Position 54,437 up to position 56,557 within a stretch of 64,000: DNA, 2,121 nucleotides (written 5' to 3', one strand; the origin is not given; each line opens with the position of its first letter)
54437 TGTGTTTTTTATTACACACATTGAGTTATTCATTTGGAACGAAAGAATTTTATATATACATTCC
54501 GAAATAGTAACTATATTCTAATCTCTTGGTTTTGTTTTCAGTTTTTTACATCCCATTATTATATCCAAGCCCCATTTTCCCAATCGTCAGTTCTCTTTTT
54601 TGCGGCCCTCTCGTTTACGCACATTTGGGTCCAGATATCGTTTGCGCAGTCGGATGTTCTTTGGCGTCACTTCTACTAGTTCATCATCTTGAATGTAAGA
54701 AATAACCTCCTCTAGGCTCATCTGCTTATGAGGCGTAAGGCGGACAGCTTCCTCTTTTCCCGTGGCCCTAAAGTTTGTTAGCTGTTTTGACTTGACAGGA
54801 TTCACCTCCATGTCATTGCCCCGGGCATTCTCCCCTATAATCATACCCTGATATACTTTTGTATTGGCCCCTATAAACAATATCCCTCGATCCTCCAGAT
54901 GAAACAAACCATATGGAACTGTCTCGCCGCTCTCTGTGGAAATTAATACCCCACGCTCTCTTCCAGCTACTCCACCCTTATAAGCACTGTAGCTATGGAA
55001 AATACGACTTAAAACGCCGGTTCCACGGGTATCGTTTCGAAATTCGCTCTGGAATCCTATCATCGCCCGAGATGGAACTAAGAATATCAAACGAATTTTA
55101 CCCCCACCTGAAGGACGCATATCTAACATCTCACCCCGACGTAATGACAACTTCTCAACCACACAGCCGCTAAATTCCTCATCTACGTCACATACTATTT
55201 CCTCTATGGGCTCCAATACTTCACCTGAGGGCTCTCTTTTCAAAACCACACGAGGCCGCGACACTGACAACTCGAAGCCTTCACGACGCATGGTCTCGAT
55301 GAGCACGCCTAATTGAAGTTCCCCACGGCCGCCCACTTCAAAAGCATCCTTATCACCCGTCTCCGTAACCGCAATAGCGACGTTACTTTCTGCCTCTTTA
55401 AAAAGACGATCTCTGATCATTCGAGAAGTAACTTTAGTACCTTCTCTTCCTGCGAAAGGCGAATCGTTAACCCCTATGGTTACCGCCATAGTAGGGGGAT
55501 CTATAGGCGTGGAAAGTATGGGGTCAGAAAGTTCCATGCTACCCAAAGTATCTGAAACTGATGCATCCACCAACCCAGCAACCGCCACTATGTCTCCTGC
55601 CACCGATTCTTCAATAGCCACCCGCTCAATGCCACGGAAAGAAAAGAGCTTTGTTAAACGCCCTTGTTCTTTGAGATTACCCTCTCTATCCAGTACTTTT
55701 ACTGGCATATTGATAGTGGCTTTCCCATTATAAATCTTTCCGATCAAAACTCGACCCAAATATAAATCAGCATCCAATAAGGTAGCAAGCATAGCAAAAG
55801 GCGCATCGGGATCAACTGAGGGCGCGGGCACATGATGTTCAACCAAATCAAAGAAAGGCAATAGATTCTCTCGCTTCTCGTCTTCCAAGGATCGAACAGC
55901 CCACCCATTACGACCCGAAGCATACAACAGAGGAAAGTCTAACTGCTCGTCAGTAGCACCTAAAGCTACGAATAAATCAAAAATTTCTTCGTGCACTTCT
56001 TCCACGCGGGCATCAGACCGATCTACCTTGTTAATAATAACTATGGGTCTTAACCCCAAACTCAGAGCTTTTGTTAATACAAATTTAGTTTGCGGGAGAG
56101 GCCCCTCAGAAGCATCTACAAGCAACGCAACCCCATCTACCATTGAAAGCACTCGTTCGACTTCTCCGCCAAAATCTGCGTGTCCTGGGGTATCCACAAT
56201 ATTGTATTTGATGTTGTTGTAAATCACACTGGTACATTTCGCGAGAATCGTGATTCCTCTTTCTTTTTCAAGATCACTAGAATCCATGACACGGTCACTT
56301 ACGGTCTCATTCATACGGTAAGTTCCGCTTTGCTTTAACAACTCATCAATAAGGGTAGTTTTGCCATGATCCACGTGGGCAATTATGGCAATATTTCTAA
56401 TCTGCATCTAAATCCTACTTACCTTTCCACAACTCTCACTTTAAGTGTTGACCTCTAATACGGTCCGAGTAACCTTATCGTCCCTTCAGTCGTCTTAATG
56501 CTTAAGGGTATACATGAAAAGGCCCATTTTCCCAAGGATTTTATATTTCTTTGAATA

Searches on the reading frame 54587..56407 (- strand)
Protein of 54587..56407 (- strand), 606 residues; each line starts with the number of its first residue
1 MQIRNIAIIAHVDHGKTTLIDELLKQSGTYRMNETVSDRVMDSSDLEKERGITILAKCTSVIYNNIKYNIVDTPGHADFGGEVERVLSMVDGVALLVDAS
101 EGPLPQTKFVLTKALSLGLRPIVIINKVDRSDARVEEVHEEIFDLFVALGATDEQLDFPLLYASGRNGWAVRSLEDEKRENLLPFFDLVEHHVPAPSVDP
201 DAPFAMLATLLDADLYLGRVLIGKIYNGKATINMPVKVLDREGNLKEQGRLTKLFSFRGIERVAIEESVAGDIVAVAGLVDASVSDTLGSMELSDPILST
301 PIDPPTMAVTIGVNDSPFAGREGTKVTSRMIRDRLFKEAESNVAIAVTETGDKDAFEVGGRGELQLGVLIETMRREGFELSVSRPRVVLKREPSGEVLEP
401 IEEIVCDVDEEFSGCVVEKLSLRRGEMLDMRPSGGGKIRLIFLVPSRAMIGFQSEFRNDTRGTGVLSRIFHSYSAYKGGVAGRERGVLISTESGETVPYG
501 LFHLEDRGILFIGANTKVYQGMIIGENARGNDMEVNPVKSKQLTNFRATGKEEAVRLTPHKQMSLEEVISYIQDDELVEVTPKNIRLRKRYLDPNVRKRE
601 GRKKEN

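Call 27: search_protein_families(library=pfam, proteins=[window:54587-56407:-], max_evalue=0.01)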
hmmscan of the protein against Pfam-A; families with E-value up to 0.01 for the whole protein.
window:54587-56407:- (606 aa): 7 families
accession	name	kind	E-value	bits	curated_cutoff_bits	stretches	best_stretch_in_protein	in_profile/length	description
PF00009.33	GTP_EFTU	-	1.6e-53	181.5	26.5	1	2-176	2-180/188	Elongation factor Tu GTP binding domain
PF21018.2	BipA_C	-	9.7e-47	157.7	23.8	1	485-593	1-109/110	TypA/BipA C-terminal domain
PF00679.30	EFG_C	-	5.8e-21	74.8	27.9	1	397-480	2-85/89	Elongation factor G C-terminus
PF03144.31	GTP_EFTU_D2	-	2.4e-10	41.1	30.3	1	218-288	1-72/73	Elongation factor Tu domain 2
PF22042.2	EF-G_D2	-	1.6e-05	25.4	27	1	213-289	11-82/84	Elongation factor G domain 2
PF01926.29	MMR_HSR1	-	0.00019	22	21.9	1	6-127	2-113/113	50S ribosome-binding GTPase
PF00735.24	Septin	-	0.0061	16.3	26.2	0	6-79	7-75/280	Septin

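Call 30: find_homologous_proteins(query=window:54587-56407:-, max_evalue=1e-50)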
Query window:54587-56407:- (606 aa): 8000 proteins with E <= 1e-50 among 8000 candidates; the best 120 are listed.
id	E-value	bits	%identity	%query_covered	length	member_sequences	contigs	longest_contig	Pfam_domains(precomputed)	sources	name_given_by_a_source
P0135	0.0e+0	1333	100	100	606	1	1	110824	PF21018.3,PF00679.31,PF00009.34,PF03144.32,PF22042.3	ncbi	-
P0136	0.0e+0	1036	76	100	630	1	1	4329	PF21018.3,PF00679.31,PF00009.34,PF03144.32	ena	-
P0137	0.0e+0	1027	76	100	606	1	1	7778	PF21018.3,PF00679.31,PF00009.34,PF03144.32,PF22042.3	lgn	-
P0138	0.0e+0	1026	75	100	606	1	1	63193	PF21018.3,PF00679.31,PF00009.34,PF03144.32,PF22042.3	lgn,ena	-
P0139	0.0e+0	1024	75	100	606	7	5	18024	PF21018.3,PF00679.31,PF00009.34,PF03144.32,PF22042.3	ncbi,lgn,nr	ncbi:MAG: GTP-binding protein TypA [Alphaproteobacteria bacterium 16-39-46]|nr:MAG: GTP-binding prot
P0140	0.0e+0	1017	74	100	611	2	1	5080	PF21018.3,PF00679.31,PF00009.34,PF03144.32,PF22042.3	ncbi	-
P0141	1.3e-297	1006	74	100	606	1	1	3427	PF21018.3,PF01926.30,PF00679.31,PF00009.34,PF03144.32,PF22042.3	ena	-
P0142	1.1e-282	957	71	99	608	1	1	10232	PF21018.3,PF00679.31,PF00009.34,PF03144.32,PF22042.3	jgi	jgi:GTP-binding protein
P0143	3.6e-282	955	71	99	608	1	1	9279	PF21018.3,PF00679.31,PF00009.34,PF03144.32,PF22042.3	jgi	jgi:GTP-binding protein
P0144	4.6e-282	955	70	100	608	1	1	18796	PF21018.3,PF01926.30,PF00679.31,PF00009.34,PF03144.32,PF22042.3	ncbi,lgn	ncbi:MAG: translational GTPase TypA [Alphaproteobacteria bacterium]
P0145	2.9e-281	952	71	99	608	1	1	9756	PF21018.3,PF00679.31,PF00009.34,PF03144.32,PF22042.3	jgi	jgi:GTP-binding protein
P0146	1.9e-280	949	70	99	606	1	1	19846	PF21018.3,PF00679.31,PF00009.34,PF03144.32,PF22042.3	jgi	jgi:GTP-binding protein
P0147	3.0e-279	946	69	100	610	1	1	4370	PF21018.3,PF01926.30,PF00679.31,PF00009.34,PF03144.32,PF22042.3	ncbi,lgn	-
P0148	3.2e-279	945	69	100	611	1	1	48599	PF21018.3,PF01926.30,PF00679.31,PF00009.34,PF03144.32,PF22042.3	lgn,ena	-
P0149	1.6e-278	943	70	100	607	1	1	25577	PF21018.3,PF01926.30,PF00679.31,PF00009.34,PF03144.32,PF22042.3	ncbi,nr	ncbi:MAG: translational GTPase TypA [Alphaproteobacteria bacterium]|nr:translational GTPase TypA [Al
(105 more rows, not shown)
